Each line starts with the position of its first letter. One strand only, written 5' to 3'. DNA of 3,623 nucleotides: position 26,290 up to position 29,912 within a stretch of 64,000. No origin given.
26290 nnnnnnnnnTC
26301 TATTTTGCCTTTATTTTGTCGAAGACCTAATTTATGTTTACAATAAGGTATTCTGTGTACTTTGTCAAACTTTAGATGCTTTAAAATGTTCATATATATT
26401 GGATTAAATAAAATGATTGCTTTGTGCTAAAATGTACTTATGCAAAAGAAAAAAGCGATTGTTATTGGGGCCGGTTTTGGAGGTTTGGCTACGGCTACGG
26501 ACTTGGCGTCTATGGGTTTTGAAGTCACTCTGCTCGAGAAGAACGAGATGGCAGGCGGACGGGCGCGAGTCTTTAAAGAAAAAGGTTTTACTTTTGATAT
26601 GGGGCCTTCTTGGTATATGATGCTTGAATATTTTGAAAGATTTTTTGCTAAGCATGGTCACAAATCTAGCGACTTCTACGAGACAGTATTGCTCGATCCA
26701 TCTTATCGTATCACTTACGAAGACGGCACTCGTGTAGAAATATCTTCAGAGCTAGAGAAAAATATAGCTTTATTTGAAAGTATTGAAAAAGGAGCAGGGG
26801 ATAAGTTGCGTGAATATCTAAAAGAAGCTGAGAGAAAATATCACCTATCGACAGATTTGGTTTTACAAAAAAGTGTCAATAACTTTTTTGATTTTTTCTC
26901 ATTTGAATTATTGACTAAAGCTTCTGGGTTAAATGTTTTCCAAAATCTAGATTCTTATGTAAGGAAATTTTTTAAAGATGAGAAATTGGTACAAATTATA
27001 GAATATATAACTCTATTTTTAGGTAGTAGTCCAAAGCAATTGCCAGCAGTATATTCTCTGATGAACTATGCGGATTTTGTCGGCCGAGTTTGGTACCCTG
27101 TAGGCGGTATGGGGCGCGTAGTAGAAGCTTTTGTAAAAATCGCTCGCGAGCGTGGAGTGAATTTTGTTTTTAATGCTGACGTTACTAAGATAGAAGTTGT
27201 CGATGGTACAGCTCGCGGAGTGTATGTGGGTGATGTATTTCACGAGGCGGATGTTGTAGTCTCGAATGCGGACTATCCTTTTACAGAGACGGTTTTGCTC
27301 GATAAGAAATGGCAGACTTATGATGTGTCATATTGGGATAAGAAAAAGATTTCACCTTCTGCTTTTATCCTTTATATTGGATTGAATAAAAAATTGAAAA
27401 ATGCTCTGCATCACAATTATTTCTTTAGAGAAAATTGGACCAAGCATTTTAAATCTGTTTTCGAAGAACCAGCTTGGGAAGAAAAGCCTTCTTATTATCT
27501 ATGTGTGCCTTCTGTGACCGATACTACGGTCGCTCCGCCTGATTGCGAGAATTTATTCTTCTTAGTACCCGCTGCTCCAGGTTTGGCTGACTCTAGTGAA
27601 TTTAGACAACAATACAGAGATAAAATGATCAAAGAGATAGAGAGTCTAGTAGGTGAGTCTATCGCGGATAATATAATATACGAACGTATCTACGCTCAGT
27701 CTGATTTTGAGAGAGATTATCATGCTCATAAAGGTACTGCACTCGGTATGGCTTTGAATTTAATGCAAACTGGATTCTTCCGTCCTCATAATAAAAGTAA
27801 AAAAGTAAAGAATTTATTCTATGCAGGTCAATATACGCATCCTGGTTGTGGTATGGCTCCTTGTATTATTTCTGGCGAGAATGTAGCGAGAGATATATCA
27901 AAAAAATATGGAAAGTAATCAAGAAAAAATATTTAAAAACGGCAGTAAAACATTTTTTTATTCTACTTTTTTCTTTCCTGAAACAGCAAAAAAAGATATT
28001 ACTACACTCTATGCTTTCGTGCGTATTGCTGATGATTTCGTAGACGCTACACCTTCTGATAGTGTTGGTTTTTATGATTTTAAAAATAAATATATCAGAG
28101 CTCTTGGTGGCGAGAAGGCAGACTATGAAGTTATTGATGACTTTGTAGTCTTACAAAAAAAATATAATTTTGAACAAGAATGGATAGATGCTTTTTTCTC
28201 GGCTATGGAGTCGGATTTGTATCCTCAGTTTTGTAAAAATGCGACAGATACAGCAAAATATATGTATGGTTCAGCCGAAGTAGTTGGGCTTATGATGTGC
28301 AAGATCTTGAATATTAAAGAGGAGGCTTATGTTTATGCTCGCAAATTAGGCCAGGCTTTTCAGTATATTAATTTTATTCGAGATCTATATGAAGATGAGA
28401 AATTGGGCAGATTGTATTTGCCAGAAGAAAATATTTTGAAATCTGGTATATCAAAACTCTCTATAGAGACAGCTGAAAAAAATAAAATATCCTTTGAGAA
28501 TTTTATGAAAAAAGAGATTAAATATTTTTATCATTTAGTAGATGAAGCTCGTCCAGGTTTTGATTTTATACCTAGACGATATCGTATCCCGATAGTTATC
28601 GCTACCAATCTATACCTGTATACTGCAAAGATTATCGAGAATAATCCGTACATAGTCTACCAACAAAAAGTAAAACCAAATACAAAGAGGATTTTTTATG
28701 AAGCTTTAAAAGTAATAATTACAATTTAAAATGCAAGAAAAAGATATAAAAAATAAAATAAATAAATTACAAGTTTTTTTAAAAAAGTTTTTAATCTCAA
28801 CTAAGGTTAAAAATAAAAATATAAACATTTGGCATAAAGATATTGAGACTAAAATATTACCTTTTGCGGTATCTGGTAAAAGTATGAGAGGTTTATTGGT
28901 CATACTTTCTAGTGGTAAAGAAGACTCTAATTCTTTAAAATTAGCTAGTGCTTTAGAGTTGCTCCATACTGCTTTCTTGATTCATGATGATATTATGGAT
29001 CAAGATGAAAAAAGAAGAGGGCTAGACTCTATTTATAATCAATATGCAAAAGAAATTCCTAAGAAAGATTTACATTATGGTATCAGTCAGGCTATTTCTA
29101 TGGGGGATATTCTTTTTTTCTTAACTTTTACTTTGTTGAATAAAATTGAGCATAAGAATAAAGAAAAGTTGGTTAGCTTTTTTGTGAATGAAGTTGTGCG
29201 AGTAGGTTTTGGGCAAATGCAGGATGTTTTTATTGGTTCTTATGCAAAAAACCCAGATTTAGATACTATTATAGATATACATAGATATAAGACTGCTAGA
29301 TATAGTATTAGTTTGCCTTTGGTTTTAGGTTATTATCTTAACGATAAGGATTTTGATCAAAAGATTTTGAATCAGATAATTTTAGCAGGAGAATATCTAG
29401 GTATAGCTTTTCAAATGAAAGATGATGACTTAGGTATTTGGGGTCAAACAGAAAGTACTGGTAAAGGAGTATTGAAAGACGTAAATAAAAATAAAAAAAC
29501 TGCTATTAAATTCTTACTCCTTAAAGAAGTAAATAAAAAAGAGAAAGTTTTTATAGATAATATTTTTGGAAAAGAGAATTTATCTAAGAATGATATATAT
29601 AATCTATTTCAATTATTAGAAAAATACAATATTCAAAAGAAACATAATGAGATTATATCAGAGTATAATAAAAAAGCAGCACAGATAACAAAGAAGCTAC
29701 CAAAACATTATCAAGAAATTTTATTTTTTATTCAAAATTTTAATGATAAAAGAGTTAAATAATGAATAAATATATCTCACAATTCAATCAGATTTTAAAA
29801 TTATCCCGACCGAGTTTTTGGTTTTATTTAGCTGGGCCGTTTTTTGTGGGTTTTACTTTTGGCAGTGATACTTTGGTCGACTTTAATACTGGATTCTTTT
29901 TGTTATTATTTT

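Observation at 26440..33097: Carotenoid-type isoprenoid cluster (CrtI-CrtB-prenyl synthase-UbiA-GT2-ABC exporter)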

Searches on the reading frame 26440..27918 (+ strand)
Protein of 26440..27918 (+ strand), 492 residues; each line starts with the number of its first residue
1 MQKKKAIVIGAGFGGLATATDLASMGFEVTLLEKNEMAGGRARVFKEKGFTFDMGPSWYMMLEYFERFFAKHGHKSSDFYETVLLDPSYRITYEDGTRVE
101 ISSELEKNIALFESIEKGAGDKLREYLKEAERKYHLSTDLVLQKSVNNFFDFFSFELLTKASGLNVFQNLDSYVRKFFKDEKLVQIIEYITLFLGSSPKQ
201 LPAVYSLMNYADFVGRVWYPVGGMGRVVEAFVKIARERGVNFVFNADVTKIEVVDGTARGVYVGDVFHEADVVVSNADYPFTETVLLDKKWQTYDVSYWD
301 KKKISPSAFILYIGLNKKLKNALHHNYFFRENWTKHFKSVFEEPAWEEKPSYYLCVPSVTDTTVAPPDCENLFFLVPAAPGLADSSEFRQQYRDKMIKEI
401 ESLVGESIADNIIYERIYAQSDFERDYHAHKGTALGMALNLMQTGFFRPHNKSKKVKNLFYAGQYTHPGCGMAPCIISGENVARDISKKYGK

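Call 3: search_protein_families(library=pfam, proteins=[window:26440-27918:+], max_evalue=0.01)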
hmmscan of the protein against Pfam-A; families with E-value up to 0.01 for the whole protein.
window:26440-27918:+ (492 aa): 12 families
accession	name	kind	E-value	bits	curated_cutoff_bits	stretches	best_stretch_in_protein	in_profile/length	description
PF01593.30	Amino_oxidase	-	4.2e-41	142.1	19.8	1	14-486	2-442/443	Flavin containing amine oxidoreductase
PF01266.30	DAO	-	3.8e-14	53.4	27.9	2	6-40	2-36/353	FAD dependent oxidoreductase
PF13450.12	NAD_binding_8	-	5.6e-14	52.6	21.9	1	8-68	1-61/68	NAD(P)-binding Rossmann-like domain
PF00890.30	FAD_binding_2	-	1.8e-06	27.8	20.4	1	6-40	2-36/414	FAD binding domain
PF07992.20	Pyr_redox_2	-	4.1e-06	26.9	26.1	1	5-40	2-38/291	Pyridine nucleotide-disulphide oxidoreductase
PF00070.33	Pyr_redox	-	6e-06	27.1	22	0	5-37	1-33/82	Pyridine nucleotide-disulphide oxidoreductase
PF03486.20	HI0933_like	-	6.3e-05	23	50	1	5-39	2-36/244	HI0933-like protein Rossmann domain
PF01134.28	GIDA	-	0.00039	20.1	22.1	0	6-35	2-31/391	Glucose inhibited division protein A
PF12831.13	FAD_oxidored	-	0.00057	19.7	27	1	7-41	3-37/416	FAD dependent oxidoreductase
PF06251.17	Caps_syn_GfcC_C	-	0.0043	17.5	20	0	273-318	22-68/90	Capsule biosynthesis GfcC C-terminal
PF01494.25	FAD_binding_3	-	0.0073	16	22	0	5-37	3-35/349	FAD binding domain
PF02826.25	2-Hacid_dh_C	-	0.0098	15.7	25.1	0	222-278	42-100/178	D-isomer specific 2-hydroxyacid dehydrogenase, NAD binding domain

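Call 4: search_protein_families(library=ncbifam, proteins=[window:26440-27918:+], max_evalue=0.01)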
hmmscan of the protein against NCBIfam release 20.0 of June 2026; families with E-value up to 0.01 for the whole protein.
window:26440-27918:+ (492 aa): 72 families (the best 25 are shown)
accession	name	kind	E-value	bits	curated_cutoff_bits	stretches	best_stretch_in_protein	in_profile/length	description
NF058655.1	CrtID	equivalog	1.1e-191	637.9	640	1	7-483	2-478/478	bifunctional phytoene desaturase/3,4-desaturase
TIGR02734.1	crtI_fam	subfamily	2.1e-135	452.2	238.1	1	6-489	1-491/504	phytoene desaturase family protein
NF042421.1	hydcarot_desat_CrtD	equivalog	2e-76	257.4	500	1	4-486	2-483/487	1-hydroxycarotenoid 3,4-desaturase CrtD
NF045637.1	carotdesatCrtDProt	equivalog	1.1e-64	218.8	580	1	7-487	2-483/485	1-hydroxycarotenoid 3,4-desaturase CrtD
TIGR02730.1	carot_isom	equivalog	1.8e-30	106.2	586.9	1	6-487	3-489/493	carotenoid isomerase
TIGR02733.1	desat_CrtD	equivalog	4.2e-19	68.6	549.7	2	4-63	2-61/492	C-3',4' desaturase CrtD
NF045689.1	BCarotKetCrtO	equivalog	5.2e-18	64.9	1000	3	347-484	384-533/563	beta-carotene ketolase CrtO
TIGR03467.1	HpnE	equivalog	2.6e-14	53.4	283.05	1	7-55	2-52/430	hydroxysqualene dehydroxylase HpnE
NF005560.0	PRK07233.1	equivalog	1.2e-13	50.7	252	2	6-52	3-49/435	hypothetical protein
NF005548.0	PRK07208.1-4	equivalog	3.4e-12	45.7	389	1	2-57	2-57/488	hypothetical protein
NF005547.0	PRK07208.1-3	equivalog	9.4e-10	37.8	380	1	2-56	3-57/465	hypothetical protein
NF005545.0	PRK07208.1-1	equivalog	1.1e-07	30.6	451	1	3-57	7-62/504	hypothetical protein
TIGR00562.1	proto_IX_ox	equivalog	2.2e-07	29.8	97.85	1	3-57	2-58/470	protoporphyrinogen oxidase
NF005546.0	PRK07208.1-2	equivalog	2.5e-07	29.7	418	1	1-57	2-59/527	hypothetical protein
NF001933.0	PRK00711.1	subfamily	3.4e-07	29.6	383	0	5-39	2-36/429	D-amino acid dehydrogenase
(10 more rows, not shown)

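Call 12: list_cluster_members(proteins=[P0004, P0006, P0020, P0082, P0083, P0001, window:26440-27918:+, window:30613-31350:+])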
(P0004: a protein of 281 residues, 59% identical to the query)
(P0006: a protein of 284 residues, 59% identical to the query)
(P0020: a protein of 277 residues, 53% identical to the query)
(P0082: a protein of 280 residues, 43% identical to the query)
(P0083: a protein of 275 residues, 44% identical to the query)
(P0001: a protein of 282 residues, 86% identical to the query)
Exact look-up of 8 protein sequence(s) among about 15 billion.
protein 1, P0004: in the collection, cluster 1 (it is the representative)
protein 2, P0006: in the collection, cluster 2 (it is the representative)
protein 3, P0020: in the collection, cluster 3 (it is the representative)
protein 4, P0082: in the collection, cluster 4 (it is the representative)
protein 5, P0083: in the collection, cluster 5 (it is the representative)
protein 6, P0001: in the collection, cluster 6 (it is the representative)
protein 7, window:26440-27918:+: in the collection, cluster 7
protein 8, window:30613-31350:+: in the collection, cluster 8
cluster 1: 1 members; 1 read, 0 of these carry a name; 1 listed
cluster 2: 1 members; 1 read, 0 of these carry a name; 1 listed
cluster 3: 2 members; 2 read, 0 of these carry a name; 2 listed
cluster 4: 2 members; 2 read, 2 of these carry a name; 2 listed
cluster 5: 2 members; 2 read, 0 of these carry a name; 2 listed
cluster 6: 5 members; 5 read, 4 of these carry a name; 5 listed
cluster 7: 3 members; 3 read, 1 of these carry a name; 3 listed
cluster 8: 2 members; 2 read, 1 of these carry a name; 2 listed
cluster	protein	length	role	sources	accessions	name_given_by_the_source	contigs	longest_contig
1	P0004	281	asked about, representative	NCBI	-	-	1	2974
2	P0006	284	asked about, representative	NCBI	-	-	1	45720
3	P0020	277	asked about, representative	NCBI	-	-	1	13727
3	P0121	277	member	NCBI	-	-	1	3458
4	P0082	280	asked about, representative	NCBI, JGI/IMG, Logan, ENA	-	4-hydroxybenzoate polyprenyltransferase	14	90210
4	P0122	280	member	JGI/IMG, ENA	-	4-hydroxybenzoate polyprenyltransferase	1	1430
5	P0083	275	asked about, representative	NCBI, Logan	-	-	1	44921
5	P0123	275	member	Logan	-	-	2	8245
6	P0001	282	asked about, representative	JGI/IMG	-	4-hydroxybenzoate polyprenyltransferase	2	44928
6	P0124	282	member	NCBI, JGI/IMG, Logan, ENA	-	4-hydroxybenzoate polyprenyltransferase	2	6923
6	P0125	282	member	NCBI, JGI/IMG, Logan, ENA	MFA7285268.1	MAG: prenyltransferase [Candidatus Paceibacterota bacterium]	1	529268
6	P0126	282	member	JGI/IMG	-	4-hydroxybenzoate polyprenyltransferase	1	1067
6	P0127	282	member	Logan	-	-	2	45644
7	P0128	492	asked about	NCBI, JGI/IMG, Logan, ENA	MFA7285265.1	MAG: phytoene desaturase family protein [Candidatus Paceibacterota bacterium]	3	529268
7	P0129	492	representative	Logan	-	-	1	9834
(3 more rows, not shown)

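Call 58: search_solved_structures(query=window:26440-27918:+, max_evalue=0.00001)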
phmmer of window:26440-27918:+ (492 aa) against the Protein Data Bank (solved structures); distinct sequences matched with E-value up to 0.00001: 40.
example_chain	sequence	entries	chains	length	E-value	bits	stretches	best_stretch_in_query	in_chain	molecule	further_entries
4rep_A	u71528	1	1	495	8.6e-63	215.9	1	4-487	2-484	Gamma-carotene desaturase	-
4dgk_A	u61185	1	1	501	5.9e-61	209.8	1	4-478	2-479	Phytoene dehydrogenase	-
3ka7_A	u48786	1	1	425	3.8e-13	52.2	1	169-310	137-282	Oxidoreductase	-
5ts5_A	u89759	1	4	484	2.7e-07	32.9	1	3-57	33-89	Amine oxidase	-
8eej_B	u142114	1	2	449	6.6e-07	31.6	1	1-61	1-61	Amine oxidase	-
8eef_A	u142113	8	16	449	6.7e-07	31.6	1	1-61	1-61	Amine oxidase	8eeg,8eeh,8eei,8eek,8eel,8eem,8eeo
8een_B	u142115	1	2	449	6.7e-07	31.5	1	1-61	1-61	Amine oxidase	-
3kve_A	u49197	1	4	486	9.8e-07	31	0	4-58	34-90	L-amino acid oxidase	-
6nqm_A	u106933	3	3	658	2.4e-06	29.7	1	4-56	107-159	Lysine-specific histone demethylase 1A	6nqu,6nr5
9dbp_A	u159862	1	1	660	2.4e-06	29.7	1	4-56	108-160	Lysine-specific histone demethylase 1A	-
6w4k_A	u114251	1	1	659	2.4e-06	29.7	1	4-56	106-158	Lysine-specific histone demethylase 1A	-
8ym7_A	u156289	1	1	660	2.4e-06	29.7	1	4-56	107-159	Lysine-specific histone demethylase 1A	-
2dw4_A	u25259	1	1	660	2.4e-06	29.7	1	4-56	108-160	Lysine-specific histone demethylase 1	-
2hko_A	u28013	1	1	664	2.4e-06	29.7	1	4-56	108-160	Lysine-specific histone demethylase 1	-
2ejr_A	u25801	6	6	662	2.4e-06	29.7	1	4-56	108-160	Lysine-specific histone demethylase 1 | Lysine-specific histone demethylase 1A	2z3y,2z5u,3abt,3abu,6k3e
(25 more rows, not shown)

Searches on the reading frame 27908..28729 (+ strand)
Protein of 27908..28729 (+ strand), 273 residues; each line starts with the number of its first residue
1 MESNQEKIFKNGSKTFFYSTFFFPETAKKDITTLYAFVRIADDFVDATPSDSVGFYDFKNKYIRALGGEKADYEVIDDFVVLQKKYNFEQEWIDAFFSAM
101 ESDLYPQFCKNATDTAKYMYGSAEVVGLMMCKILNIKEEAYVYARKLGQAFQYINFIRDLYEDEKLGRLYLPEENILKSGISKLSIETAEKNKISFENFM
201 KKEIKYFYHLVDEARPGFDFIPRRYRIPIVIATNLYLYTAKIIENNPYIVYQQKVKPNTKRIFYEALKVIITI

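Call 3: search_protein_families(library=pfam, proteins=[window:27908-28729:+], max_evalue=0.01)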
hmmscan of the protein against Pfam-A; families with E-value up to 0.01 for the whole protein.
window:27908-28729:+ (273 aa): 1 family
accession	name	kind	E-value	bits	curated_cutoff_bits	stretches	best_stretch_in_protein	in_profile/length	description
PF00494.24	SQS_PSY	-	1.9e-47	162.6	26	1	10-256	2-258/263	Squalene/phytoene synthase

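Call 4: search_protein_families(library=ncbifam, proteins=[window:27908-28729:+], max_evalue=0.01)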
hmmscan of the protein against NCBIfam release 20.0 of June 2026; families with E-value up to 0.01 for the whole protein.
window:27908-28729:+ (273 aa): 6 families
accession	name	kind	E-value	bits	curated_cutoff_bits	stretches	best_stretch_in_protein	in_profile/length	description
TIGR03465.1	HpnD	equivalog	3.2e-32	111.6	278.6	1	13-268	6-263/267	presqualene diphosphate synthase HpnD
TIGR03464.1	HpnC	equivalog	5e-27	95.1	250.45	1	16-268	9-264/267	squalene synthase HpnC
NF045921.1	PhytnSynCrtBRhod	equivalog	4.8e-25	88.7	500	1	6-248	11-254/307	15-cis-phytoene synthase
NF042419.1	Phyto_syn_CrtB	equivalog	6.9e-21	75.1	480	1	7-236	9-249/306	15-cis-phytoene synthase CrtB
NF045686.1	PhytoSynCyanob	equivalog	3.8e-18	65.6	550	1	7-262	26-297/310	15-cis-phytoene synthase CrtB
TIGR02749.1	prenyl_cyano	equivalog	0.0018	17.3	383.2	1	109-168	168-228/322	solanesyl diphosphate synthase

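Call 57: search_solved_structures(query=window:27908-28729:+, max_evalue=0.001)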
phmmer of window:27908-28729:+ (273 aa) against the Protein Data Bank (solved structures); distinct sequences matched with E-value up to 0.001: 11.
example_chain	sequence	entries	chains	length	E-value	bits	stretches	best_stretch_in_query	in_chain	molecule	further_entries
5iys_A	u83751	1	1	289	7.2e-17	65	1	6-258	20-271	Phytoene synthase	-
8is6_A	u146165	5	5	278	3.5e-16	62.8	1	7-254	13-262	CrtM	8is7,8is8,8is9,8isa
3ae0_A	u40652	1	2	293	9e-11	45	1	6-178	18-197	Dehydrosqualene synthase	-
3vjd_A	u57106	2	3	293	1.8e-10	44.1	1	6-177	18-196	Dehydrosqualene synthase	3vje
4e9u_A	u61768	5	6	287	2e-10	43.9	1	6-178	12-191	Dehydrosqualene synthase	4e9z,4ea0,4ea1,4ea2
4f6v_A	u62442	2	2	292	2.2e-10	43.8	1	6-178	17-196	Dehydrosqualene synthase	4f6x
2zco_A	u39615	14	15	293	2.2e-10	43.8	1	6-178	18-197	Dehydrosqualene synthase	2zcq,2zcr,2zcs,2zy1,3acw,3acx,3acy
3adz_A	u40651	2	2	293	1.3e-09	41.2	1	6-178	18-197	Dehydrosqualene synthase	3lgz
4hd1_A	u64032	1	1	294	8.9e-05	25.4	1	14-224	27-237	Squalene synthase HpnC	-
7vwt_A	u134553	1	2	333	9.7e-05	25.3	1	136-187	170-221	CqsB4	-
7vws_A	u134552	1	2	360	0.00025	23.9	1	139-187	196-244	LvqB4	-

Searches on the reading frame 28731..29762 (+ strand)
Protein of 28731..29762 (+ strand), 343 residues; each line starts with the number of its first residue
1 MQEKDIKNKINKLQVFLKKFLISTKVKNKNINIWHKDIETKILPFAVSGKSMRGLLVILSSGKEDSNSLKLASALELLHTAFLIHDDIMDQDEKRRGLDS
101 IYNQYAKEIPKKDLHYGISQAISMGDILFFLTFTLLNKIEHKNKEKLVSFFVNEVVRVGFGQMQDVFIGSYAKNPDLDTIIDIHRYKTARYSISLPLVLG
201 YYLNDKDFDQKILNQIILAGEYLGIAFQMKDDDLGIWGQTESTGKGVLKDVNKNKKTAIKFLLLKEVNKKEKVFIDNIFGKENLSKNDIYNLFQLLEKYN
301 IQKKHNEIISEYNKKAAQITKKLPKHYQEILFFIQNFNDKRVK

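Call 3: search_protein_families(library=pfam, proteins=[window:28731-29762:+], max_evalue=0.01)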
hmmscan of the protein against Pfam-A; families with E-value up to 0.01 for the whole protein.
window:28731-29762:+ (343 aa): 1 family
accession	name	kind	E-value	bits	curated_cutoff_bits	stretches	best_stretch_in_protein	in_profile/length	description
PF00348.22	polyprenyl_synt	-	3.6e-47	161.1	27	1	47-294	14-249/251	Polyprenyl synthetase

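Call 4: search_protein_families(library=ncbifam, proteins=[window:28731-29762:+], max_evalue=0.01)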
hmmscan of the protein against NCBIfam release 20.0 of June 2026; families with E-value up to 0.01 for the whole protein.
window:28731-29762:+ (343 aa): 16 families
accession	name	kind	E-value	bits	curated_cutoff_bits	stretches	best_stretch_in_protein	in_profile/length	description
NF041169.1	f2_encap_cargo4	exception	3.8e-43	148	450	1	47-317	48-306/334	family 2 encapsulin nanocompartment cargo protein polyprenyl transferase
NF041003.1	GGPP_syn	equivalog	4.9e-33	114.6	500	1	39-329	30-309/326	geranylgeranyl diphosphate synthase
NF040698.1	IdsA_Meth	equivalog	6.8e-32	111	468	1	47-338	40-323/328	short chain isoprenyl diphosphate synthase IdsA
NF042416.1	GFPPS_Mycobact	equivalog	6.9e-28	97.6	600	1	62-321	61-326/350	bifunctional (2E,6E)-farnesyl/geranyl diphosphate synthase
NF045485.1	FPPsyn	subfamily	1.2e-25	90.3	275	1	48-278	36-262/288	farnesyl diphosphate synthase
NF045549.1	GGPPsyn_IdsB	equivalog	1.1e-22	80.6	475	1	46-258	62-263/346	geranylgeranyl diphosphate synthase IdsB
TIGR02748.1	GerC3_HepT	equivalog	8.6e-22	77.6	456.55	1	46-335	40-311/319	heptaprenyl diphosphate synthase component II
TIGR02749.1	prenyl_cyano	equivalog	2.1e-21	76.3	383.2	1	45-326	40-304/322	solanesyl diphosphate synthase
NF045628.1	HxpDPsynlarge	equivalog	7.4e-21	74.4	500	1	47-326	33-293/311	hexaprenyl-diphosphate synthase large subunit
NF007877.0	PRK10581.1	equivalog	4.2e-15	55.7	321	1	46-279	41-271/299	(2E,6E)-farnesyl diphosphate synthase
NF045685.1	GGPPSynCrtE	equivalog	5.5e-15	55.2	460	1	48-278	41-267/293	geranylgeranyl diphosphate synthase CrtE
NF042417.1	NPPPS_Mycobact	equivalog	1.1e-14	54.2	600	1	45-325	52-316/335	nonaprenyl/(2E,6E)-farnesyl/geranylgeranyl diphosphat synthase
NF008140.0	PRK10888.1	equivalog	5.3e-12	45.7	412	1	48-277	43-257/323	octaprenyl diphosphate synthase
NF040789.2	gerfarn_diphsyn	equivalog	3e-11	43.1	560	1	67-262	83-265/345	geranylfarnesyl diphosphate synthase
NF040936.1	hexpp_archaea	equivalog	9.8e-11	41.5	400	1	48-278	40-247/275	hexaprenyl pyrophosphate synthase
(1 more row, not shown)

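Call 56: search_solved_structures(query=window:28731-29762:+, max_evalue=1e-10)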
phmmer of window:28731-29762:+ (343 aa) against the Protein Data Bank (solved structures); distinct sequences matched with E-value up to 1e-10: 48.
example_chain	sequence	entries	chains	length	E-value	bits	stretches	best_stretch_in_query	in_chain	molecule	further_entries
3lk5_A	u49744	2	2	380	9e-21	77.9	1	66-271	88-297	Geranylgeranyl pyrophosphate synthase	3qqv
1wy0_A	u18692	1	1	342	4.9e-17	65.6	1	48-326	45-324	geranylgeranyl pyrophosphate synthetase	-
8f8f_A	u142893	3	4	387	4.8e-16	62.3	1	60-259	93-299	(2E,6E)-farnesyl diphosphate synthase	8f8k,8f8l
2ftz_A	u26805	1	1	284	4e-15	59.3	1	40-270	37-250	geranyltranstransferase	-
3nf2_A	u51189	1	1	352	9.9e-15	58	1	48-257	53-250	Putative polyprenyl synthetase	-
5h9d_A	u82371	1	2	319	1.3e-14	57.7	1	45-331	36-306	Farnesyl pyrophosphate synthetase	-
4wk5_A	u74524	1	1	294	1.8e-14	57.2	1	46-277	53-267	Geranyltranstransferase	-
6kd7_A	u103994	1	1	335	2.7e-14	56.6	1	47-267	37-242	Polyprenyl synthetase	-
1rqj_A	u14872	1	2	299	4.7e-14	55.8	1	45-278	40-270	Geranyltranstransferase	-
1rqi_A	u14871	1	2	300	4.8e-14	55.8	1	45-278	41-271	Geranyltranstransferase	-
5jfq_A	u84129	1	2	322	5.9e-14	55.5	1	47-309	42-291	Geranylgeranyl Pyrophosphate Synthetase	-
2for_A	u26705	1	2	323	6.7e-14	55.3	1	45-278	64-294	Geranyltranstransferase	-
5ayp_A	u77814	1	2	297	8.8e-14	54.9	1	47-273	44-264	Farnesyl diphosphate synthase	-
3oyr_A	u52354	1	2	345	1.3e-13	54.4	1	46-318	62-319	Trans-isoprenyl diphosphate synthase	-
5hn7_A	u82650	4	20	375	1.7e-13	54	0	184-320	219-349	Farnesyl pyrophosphate synthase, putative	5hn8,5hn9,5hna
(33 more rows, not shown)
